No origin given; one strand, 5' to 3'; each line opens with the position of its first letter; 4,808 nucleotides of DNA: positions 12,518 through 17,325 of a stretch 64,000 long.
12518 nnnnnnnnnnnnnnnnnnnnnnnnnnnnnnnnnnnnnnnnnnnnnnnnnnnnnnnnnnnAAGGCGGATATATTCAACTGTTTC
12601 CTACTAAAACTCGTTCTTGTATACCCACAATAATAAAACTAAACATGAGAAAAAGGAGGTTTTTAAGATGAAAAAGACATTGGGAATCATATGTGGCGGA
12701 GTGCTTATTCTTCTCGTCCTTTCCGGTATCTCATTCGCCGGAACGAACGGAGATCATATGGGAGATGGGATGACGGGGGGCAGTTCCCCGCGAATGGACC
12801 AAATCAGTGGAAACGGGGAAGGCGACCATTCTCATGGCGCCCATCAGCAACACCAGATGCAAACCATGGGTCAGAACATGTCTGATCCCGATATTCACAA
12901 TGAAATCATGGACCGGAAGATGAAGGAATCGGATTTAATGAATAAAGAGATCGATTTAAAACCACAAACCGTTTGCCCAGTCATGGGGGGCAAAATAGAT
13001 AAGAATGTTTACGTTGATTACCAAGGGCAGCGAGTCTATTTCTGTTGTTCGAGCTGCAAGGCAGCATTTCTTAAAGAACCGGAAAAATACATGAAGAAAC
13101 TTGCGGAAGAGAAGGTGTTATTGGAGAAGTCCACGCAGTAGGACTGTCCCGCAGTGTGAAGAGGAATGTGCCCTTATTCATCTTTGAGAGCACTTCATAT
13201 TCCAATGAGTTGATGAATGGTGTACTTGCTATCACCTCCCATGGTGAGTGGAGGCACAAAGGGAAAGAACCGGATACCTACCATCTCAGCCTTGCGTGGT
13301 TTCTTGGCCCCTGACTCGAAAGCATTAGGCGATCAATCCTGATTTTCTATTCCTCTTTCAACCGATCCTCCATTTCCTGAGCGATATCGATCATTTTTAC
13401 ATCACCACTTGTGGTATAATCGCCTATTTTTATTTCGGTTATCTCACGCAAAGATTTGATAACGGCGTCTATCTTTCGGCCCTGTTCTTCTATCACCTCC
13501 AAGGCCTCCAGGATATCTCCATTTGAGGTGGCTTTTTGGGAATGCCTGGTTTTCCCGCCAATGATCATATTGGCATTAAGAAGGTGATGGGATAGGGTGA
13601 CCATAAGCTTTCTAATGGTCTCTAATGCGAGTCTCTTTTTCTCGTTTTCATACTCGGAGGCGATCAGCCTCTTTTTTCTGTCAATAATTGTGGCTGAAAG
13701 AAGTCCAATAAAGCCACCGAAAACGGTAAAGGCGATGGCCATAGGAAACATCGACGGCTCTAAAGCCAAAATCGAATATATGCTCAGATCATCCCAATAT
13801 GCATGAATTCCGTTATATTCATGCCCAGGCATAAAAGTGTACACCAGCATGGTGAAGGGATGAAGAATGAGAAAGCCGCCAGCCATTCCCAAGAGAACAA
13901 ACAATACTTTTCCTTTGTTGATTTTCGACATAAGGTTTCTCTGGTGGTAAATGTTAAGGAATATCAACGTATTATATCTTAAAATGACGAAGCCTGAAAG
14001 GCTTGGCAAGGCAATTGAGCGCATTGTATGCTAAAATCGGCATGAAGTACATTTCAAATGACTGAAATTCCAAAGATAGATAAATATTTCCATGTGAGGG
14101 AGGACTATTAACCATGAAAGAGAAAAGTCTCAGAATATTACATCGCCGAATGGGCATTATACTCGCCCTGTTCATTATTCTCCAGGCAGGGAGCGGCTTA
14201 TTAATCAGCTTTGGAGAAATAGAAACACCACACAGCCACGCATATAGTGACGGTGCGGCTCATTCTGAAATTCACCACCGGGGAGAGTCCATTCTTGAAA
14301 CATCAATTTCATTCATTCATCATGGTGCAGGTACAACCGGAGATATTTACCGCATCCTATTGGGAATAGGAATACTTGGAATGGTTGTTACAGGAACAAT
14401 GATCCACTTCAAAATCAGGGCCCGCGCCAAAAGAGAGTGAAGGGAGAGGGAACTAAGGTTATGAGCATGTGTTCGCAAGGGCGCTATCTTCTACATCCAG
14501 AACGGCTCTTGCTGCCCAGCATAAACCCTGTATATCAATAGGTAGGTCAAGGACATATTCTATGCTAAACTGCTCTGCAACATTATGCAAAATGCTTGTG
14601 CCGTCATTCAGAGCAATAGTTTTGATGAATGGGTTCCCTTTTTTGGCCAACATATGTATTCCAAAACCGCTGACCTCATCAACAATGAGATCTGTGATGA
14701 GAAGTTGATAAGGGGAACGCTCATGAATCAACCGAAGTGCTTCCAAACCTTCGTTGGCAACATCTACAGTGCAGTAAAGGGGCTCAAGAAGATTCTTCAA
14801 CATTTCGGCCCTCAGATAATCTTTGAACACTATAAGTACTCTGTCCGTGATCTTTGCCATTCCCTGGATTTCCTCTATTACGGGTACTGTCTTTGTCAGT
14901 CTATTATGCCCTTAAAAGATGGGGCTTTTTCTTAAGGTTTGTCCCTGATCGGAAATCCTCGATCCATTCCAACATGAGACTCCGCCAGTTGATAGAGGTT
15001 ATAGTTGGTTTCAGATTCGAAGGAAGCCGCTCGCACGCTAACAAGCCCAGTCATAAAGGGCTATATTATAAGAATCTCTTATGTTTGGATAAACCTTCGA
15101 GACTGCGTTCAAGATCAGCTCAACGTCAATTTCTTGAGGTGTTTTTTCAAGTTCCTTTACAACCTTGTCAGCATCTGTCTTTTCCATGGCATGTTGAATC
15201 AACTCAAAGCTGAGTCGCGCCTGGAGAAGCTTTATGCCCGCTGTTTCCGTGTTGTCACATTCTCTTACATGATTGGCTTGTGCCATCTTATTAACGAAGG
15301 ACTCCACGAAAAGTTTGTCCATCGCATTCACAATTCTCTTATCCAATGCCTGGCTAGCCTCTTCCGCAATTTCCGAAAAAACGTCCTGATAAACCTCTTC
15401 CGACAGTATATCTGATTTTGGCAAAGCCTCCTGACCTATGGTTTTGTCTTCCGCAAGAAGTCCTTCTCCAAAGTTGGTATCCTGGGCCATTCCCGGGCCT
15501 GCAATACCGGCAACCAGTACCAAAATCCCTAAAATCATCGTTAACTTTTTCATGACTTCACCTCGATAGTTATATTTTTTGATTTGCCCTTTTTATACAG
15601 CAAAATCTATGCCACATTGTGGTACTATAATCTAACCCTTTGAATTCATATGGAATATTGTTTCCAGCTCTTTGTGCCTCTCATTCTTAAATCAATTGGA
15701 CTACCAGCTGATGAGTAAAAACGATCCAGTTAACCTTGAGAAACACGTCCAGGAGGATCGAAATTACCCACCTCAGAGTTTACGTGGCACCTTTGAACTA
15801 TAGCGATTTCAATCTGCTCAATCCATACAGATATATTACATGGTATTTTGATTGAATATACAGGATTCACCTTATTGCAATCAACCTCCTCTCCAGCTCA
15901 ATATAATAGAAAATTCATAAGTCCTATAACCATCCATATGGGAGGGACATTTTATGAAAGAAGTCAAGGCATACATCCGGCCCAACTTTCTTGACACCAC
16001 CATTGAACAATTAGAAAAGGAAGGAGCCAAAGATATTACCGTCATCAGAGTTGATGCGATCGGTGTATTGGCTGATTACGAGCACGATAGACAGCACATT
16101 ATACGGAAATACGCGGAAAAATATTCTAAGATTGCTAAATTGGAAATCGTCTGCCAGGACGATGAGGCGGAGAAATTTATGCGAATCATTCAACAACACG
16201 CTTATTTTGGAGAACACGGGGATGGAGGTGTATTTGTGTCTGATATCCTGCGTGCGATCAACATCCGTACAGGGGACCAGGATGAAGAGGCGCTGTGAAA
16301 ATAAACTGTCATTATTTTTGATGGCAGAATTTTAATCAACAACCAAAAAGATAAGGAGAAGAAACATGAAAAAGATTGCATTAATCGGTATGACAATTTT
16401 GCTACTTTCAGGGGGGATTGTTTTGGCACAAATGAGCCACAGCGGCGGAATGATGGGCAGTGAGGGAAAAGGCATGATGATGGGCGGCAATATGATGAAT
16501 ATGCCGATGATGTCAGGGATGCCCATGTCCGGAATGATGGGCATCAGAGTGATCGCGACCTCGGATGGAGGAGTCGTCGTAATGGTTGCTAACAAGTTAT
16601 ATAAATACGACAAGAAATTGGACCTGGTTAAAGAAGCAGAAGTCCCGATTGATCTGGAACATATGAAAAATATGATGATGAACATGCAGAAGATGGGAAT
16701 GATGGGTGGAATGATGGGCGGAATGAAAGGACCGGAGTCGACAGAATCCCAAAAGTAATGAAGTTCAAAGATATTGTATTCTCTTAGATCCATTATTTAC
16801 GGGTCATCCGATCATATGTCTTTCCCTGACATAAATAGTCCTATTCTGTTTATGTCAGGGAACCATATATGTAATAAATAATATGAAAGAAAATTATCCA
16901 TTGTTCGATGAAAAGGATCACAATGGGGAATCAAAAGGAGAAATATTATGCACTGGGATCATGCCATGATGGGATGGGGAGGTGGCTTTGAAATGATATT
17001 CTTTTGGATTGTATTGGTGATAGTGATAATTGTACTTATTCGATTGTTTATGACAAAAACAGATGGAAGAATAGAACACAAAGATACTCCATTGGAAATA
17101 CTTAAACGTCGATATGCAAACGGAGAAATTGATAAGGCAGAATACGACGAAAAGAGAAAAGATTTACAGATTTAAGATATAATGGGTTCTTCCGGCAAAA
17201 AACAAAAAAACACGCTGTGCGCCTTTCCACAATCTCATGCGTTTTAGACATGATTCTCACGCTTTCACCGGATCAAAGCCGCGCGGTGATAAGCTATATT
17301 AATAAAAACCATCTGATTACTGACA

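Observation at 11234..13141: Sigma-54-driven operon for a Met-rich lipoprotein plus a periplasmic YHS protein, next to a ZraSR-like two-component system: candidate Cu/Ag analogue of the Zra envelope module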

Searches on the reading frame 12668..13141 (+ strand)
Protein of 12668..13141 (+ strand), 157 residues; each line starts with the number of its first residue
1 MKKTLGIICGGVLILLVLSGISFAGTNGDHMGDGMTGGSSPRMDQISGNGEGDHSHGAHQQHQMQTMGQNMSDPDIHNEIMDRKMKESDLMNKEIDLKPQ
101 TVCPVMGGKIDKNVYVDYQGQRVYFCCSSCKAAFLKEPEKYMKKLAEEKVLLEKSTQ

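Call 3: search_protein_families(library=pfam, proteins=[window:12668-13141:+], max_evalue=0.01)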
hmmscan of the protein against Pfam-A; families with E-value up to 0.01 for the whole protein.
window:12668-13141:+ (157 aa): 4 families
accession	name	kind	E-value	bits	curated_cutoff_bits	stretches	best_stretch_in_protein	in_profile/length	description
PF04945.19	YHS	-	2.9e-09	37.2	30.3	1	104-142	4-44/47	YHS domain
PF24273.1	TRASH_HVO_1752_C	-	0.00026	21.5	27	1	118-140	20-42/47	HVO_1752, C-terminal TRASH domain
PF11494.13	Ta0938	-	0.0039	18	27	1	113-150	13-50/92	Ta0938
PF06467.20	zf-FCS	-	0.0074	16.5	22.4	0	110-134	15-39/39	MYM-type Zinc finger with FCS sequence motif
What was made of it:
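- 12668..13141 (+): Secreted YHS/TRASH protein (157 aa): signal peptide 12668-12739, His/Met-rich linker, YHS domain about 12977-13093. PF04945 at 37.2 bits, above the 30.3 cutoff (call 3).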

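Call 4: search_protein_families(library=ncbifam, proteins=[window:12668-13141:+], max_evalue=0.01)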
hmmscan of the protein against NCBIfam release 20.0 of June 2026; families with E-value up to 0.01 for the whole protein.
window:12668-13141:+ (157 aa): 0 families

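Call 45: find_homologous_proteins(query=window:12668-13138:+, max_evalue=0.001)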
Query window:12668-13138:+ (157 aa): 141 proteins with E <= 0.001 among 174 candidates; the best 120 are listed.
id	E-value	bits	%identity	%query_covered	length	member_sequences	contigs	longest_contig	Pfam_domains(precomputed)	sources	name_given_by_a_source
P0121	3.3e-101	354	100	100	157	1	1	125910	PF04945.20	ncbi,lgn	-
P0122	7.8e-73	261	77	100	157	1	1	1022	PF04945.20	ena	-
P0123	8.1e-47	177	57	47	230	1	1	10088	PF08394.17,PF06467.21,PF12156.15,PF04945.20,PF11494.14,PF24273.2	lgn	-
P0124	4.5e-46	175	82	36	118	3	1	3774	PF12156.15,PF04945.20,PF11494.14,PF24273.2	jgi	jgi:YHS domain-containing protein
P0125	7.6e-46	174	81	40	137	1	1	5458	PF04945.20,PF11494.14,PF24273.2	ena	-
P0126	1.1e-45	173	64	36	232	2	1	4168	PF06467.21,PF04945.20,PF11494.14,PF24273.2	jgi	-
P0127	1.9e-45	173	81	37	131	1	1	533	PF04945.20,PF11494.14,PF24273.2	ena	-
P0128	6.0e-45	171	71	40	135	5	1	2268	PF12156.15,PF04945.20,PF24273.2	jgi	jgi:YHS domain-containing protein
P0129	9.8e-44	167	73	38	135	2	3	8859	PF12156.15,PF04945.20,PF11494.14,PF24273.2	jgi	jgi:YHS domain-containing protein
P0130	1.4e-43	166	69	39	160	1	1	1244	PF12156.15,PF04945.20,PF11494.14,PF24273.2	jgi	-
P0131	2.6e-42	162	75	40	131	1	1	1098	PF04945.20,PF11494.14,PF24273.2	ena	-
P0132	8.1e-42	161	72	37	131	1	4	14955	PF04945.20,PF11494.14,PF24273.2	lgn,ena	-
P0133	1.9e-41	160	78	37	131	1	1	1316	PF04945.20,PF11494.14,PF24273.2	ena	-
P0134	3.9e-41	158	72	38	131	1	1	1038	PF04945.20,PF11494.14,PF24273.2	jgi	jgi:YHS domain-containing protein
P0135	3.9e-41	158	67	43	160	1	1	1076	PF12156.15,PF04945.20,PF11494.14,PF24273.2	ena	-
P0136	5.1e-41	158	81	37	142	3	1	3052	PF04945.20,PF24273.2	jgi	jgi:YHS domain-containing protein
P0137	5.3e-41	158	81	37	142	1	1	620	PF04945.20,PF24273.2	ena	-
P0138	6.3e-41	158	78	37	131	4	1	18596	PF08394.17,PF04945.20,PF11494.14,PF24273.2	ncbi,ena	-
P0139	7.6e-41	158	78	37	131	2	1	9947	PF04945.20,PF11494.14,PF24273.2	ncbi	-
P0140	1.4e-40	157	76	37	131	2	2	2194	PF08394.17,PF04945.20,PF11494.14,PF24273.2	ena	-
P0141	1.7e-40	156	83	37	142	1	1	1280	PF04945.20,PF24273.2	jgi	jgi:YHS domain-containing protein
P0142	3.0e-40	156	72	37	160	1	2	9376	PF12156.15,PF04945.20,PF11494.14,PF24273.2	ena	-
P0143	4.0e-40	155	77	41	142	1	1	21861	PF04945.20,PF24273.2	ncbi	-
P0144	5.1e-40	155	84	39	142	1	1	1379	PF04945.20,PF11494.14,PF24273.2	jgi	jgi:YHS domain-containing protein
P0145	5.5e-40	155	69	41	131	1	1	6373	PF04945.20,PF11494.14,PF24273.2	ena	-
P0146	6.6e-40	154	72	37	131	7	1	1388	PF08394.17,PF04945.20,PF24273.2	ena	-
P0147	1.9e-39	153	82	39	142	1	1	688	PF04945.20,PF11494.14,PF24273.2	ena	-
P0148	2.4e-39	153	72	41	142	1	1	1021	PF04945.20,PF24273.2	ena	-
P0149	2.7e-39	153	72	37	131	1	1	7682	PF04945.20,PF11494.14,PF24273.2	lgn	-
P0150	4.4e-39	152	77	36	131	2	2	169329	PF04945.20,PF11494.14,PF24273.2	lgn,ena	-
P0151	5.0e-39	152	79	39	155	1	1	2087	PF04945.20,PF24273.2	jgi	-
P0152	5.9e-39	151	78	37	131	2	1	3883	PF04945.20,PF11494.14,PF24273.2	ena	-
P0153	6.1e-39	151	83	37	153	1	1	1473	PF04945.20,PF24273.2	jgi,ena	-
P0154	9.4e-39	151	81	37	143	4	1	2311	PF04945.20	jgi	-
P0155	9.7e-39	151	67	38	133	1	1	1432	PF04945.20,PF11494.14,PF24273.2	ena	-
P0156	3.2e-38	149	71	36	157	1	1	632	PF12156.15,PF04945.20,PF11494.14,PF24273.2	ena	-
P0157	5.3e-38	148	74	37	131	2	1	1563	PF04945.20,PF11494.14,PF24273.2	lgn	-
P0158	5.3e-38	148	71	37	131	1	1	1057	PF04945.20,PF24273.2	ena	-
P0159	1.2e-37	147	81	37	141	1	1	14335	PF04945.20,PF24273.2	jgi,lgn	-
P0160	5.4e-37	145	74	37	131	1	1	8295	PF04945.20,PF11494.14,PF24273.2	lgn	-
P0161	6.7e-36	141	64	35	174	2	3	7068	PF04945.20,PF24273.2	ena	-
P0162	1.5e-35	140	73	36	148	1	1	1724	PF04945.20,PF11494.14,PF24273.2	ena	-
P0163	3.1e-35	139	75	40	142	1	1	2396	PF04945.20,PF11494.14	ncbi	-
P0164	1.2e-33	134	65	29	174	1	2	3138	PF04945.20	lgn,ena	-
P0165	1.6e-32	131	76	35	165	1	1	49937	PF04945.20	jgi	jgi:YHS domain-containing protein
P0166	2.7e-32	130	73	31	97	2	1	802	PF08394.17,PF04945.20,PF11494.14,PF24273.2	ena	-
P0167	3.0e-32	130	70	30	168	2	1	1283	PF04945.20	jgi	jgi:YHS domain-containing protein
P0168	3.6e-32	129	71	37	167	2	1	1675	PF04945.20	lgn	-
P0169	4.0e-32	129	64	39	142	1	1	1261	PF04945.20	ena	-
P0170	8.6e-32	128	66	36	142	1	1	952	PF08394.17,PF12156.15,PF04945.20,PF11494.14,PF24273.2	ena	-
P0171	9.8e-31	125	68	36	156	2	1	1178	PF04945.20,PF24273.2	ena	-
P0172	1.2e-30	124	72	30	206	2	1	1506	PF04945.20,PF11494.14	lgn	-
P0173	3.8e-30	123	59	36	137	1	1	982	PF04945.20,PF11494.14,PF24273.2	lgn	-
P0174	5.1e-29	119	83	41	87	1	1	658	PF04945.20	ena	-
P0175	8.4e-29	118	61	36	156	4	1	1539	PF04945.20,PF24273.2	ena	-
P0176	9.5e-29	118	57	39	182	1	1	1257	PF04945.20,PF11494.14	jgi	-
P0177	1.2e-28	118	61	34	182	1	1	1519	PF04945.20,PF24273.2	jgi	jgi:YHS domain-containing protein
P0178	1.7e-28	117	81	43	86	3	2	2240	PF04945.20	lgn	-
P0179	2.1e-28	117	56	36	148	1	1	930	PF04945.20,PF11494.14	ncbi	-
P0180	9.9e-28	115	82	41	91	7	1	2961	PF04945.20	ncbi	-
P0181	1.0e-27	115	58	39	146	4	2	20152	PF04945.20,PF24273.2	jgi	jgi:YHS domain-containing protein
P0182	5.5e-27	113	51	45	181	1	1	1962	PF04945.20,PF24273.2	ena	-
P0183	9.5e-27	112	57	37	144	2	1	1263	PF04945.20,PF11494.14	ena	-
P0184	1.1e-26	112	82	38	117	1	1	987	PF04945.20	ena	-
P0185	4.4e-26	110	53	34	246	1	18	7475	PF04945.20,PF24273.2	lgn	-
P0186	2.4e-25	107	75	41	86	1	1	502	PF04945.20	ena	-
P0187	4.6e-25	106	77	39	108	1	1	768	PF04945.20,PF24273.2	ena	-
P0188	5.1e-25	106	73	43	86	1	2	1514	PF04945.20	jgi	-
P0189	1.7e-24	104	80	38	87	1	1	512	PF04945.20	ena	-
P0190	2.5e-23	101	59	36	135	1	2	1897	PF04945.20,PF11494.14,PF24273.2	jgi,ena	-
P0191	4.5e-23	100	78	37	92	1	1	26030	PF04945.20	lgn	-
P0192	1.9e-22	98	77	38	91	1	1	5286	PF04945.20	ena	-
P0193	2.0e-21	94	71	38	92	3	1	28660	PF04945.20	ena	-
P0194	3.1e-21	94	73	38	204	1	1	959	PF04945.20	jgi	jgi:YHS domain-containing protein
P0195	6.9e-21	93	70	38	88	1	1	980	PF04945.20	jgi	jgi:YHS domain-containing protein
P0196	7.4e-21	93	70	38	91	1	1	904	PF04945.20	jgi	jgi:YHS domain-containing protein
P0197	7.4e-21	93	70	38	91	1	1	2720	PF04945.20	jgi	jgi:YHS domain-containing protein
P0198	7.8e-21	93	70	38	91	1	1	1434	PF04945.20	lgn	-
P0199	8.2e-21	93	70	38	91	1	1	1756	PF04945.20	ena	-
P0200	1.1e-20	92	70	38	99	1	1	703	PF04945.20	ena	-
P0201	1.5e-20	92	74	36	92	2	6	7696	PF04945.20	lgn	-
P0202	2.1e-20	91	70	38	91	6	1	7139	PF04945.20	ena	-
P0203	2.6e-20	91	66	39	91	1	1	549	PF04945.20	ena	-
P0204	2.8e-20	91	68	38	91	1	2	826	PF04945.20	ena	-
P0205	3.1e-20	91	69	38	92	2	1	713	PF04945.20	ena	-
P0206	4.2e-20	90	68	38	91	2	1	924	PF04945.20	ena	-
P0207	5.0e-20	90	69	38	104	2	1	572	PF04945.20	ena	-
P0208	5.1e-20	90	68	38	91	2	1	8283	PF04945.20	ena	-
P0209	5.2e-20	90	68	38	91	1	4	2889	PF04945.20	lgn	-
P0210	6.9e-20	90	68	38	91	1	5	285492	PF04945.20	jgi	jgi:YHS domain-containing protein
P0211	8.1e-20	89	66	39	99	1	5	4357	PF04945.20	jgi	jgi:YHS domain-containing protein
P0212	8.5e-20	89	65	38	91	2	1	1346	PF04945.20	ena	-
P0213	1.0e-19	89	67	38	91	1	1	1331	PF04945.20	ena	-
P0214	1.1e-19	89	67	38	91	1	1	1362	PF04945.20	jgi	jgi:YHS domain-containing protein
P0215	1.2e-19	89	71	37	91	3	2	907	PF04945.20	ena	-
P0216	1.3e-19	89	67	38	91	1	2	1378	PF04945.20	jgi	jgi:YHS domain-containing protein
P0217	2.1e-19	88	68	38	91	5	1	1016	PF04945.20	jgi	jgi:YHS domain-containing protein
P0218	2.5e-19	88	70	36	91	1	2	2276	PF04945.20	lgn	-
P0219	3.1e-19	87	67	38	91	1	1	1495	PF04945.20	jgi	jgi:YHS domain-containing protein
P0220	4.2e-19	87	71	36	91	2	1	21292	PF04945.20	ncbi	-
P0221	4.3e-19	87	67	38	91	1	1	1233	PF04945.20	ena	-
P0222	5.1e-19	87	68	36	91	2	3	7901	PF04945.20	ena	-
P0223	5.3e-19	87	68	38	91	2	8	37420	PF04945.20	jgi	-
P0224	5.7e-19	87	68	38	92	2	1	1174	PF04945.20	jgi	-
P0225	5.8e-19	87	65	38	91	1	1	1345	PF04945.20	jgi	-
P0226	6.6e-19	86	63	38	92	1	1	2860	PF04945.20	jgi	-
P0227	6.8e-19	86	69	35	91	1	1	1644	PF04945.20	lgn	-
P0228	8.1e-19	86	71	37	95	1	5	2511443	PF04945.20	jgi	jgi:YHS domain-containing protein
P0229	1.1e-18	86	65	38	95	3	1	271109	PF04945.20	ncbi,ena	-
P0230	1.1e-18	86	65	38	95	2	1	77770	PF04945.20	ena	-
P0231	1.5e-18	85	66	41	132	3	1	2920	PF04945.20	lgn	-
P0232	1.7e-18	85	65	38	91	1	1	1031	PF04945.20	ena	-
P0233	2.1e-18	85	71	37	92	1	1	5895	PF04945.20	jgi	jgi:YHS domain-containing protein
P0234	4.0e-18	84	63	38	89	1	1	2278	PF04945.20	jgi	-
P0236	5.4e-18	83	64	38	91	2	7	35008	PF04945.20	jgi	jgi:YHS domain-containing protein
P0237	8.3e-18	83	65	38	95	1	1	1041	PF04945.20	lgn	-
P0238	1.1e-17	82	76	31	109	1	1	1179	PF04945.20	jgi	jgi:YHS domain-containing protein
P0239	1.2e-17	82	66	37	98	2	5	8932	PF04945.20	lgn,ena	-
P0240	1.7e-17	82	64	37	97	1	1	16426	PF04945.20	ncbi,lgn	ncbi:MAG: YHS domain-containing protein [Desulfobaccales bacterium]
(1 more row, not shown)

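Call 46: find_encoding_contigs(protein=P0121, flank=3000, max_places=2)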
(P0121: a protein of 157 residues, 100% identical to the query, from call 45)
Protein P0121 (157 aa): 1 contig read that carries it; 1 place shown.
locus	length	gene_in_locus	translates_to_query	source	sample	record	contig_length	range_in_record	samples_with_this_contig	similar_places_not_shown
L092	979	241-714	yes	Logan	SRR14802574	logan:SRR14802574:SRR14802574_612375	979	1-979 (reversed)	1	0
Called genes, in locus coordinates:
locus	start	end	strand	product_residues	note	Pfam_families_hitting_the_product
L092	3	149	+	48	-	?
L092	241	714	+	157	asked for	PF04945:YHS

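Call 47: find_encoding_contigs(protein=P0150, flank=8000, max_places=2)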
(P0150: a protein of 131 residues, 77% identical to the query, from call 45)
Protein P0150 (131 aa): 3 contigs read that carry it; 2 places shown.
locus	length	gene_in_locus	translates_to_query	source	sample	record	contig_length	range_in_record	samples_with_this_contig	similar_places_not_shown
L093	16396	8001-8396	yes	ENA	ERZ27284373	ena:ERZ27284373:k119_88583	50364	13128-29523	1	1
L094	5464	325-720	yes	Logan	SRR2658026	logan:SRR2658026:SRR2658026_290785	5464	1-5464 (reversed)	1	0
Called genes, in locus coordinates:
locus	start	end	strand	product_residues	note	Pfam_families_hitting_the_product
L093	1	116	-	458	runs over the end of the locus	PF00512:HisKA, PF02518:HATPase_c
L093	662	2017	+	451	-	PF02321:OEP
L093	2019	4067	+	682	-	PF19335:HMBD, PF25917:BSH_RND (faint), PF25973:BSH_CzcB, PF25919:BSH_CusB, PF25869:3HB_CusB (faint), PF25954:Beta-barrel_RND_2, PF19335:HMBD, PF11827:DUF3347, +1 more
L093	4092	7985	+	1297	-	PF00873:ACR_tran, PF03176:MMPL (weak), PF00873:ACR_tran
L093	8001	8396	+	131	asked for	PF11494:Ta0938 (faint), PF04945:YHS, PF24273:TRASH_HVO_1752_C (faint), PF04945:YHS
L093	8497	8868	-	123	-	PF00072:Response_reg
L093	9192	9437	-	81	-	PF09851:SHOCT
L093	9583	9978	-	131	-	-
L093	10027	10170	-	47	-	-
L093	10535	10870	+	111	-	PF13442:Cytochrome_CBB3, PF00034:Cytochrom_C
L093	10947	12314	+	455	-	-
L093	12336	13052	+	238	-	PF09990:DUF2231, PF00034:Cytochrom_C (weak), PF13442:Cytochrome_CBB3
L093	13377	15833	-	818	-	PF00403:HMA, PF00122:E1-E2_ATPase, PF00702:Hydrolase, PF08282:Hydrolase_3 (weak)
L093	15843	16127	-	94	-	PF04945:YHS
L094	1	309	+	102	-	?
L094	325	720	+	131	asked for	PF11494:Ta0938 (faint), PF04945:YHS, PF24273:TRASH_HVO_1752_C (faint), PF04945:YHS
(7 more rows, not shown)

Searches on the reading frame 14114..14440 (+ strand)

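Call 3: search_protein_families(library=pfam, proteins=[window:14114-14440:+], max_evalue=0.01)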
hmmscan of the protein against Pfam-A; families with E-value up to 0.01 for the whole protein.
window:14114-14440:+ (108 aa): 1 family
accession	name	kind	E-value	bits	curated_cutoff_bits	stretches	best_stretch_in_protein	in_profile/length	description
PF03929.21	PepSY_TM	-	7.1e-05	23.2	28.8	1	4-50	175-222/295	PepSY-associated TM region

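Call 73: search_protein_families(library=ncbifam, proteins=[window:14114-14440:+], max_evalue=0.00001)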
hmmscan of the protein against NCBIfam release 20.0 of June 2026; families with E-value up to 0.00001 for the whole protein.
window:14114-14440:+ (108 aa): 0 families

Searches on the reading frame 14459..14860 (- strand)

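Call 10: search_protein_families(library=pfam, proteins=[window:14459-14860:-], max_evalue=0.001)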
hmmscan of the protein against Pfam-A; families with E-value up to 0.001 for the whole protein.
window:14459-14860:- (133 aa): 1 family
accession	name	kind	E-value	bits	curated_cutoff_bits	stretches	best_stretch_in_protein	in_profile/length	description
PF00072.30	Response_reg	-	3.5e-05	24.4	30.2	1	8-83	1-75/111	Response regulator receiver domain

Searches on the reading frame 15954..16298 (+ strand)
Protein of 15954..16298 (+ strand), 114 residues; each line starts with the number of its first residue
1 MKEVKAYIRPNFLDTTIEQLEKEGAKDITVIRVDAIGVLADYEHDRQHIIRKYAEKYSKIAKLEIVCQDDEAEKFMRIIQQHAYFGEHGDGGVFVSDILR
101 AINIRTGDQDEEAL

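Call 10: search_protein_families(library=pfam, proteins=[window:15954-16298:+], max_evalue=0.001)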
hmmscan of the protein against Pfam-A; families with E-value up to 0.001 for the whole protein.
window:15954-16298:+ (114 aa): 1 family
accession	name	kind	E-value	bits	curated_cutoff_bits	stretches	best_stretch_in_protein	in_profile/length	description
PF00543.27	P-II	-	3e-13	50.4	25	1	1-107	1-101/102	Nitrogen regulatory protein P-II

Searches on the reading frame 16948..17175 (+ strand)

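Call 10: search_protein_families(library=pfam, proteins=[window:16948-17175:+], max_evalue=0.001)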
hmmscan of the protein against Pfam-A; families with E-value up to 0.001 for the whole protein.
window:16948-17175:+ (75 aa): 1 family
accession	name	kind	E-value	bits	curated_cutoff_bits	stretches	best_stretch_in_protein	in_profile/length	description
PF09851.14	SHOCT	-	1.6e-10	40.8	27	1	47-73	1-27/28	Short C-terminal domain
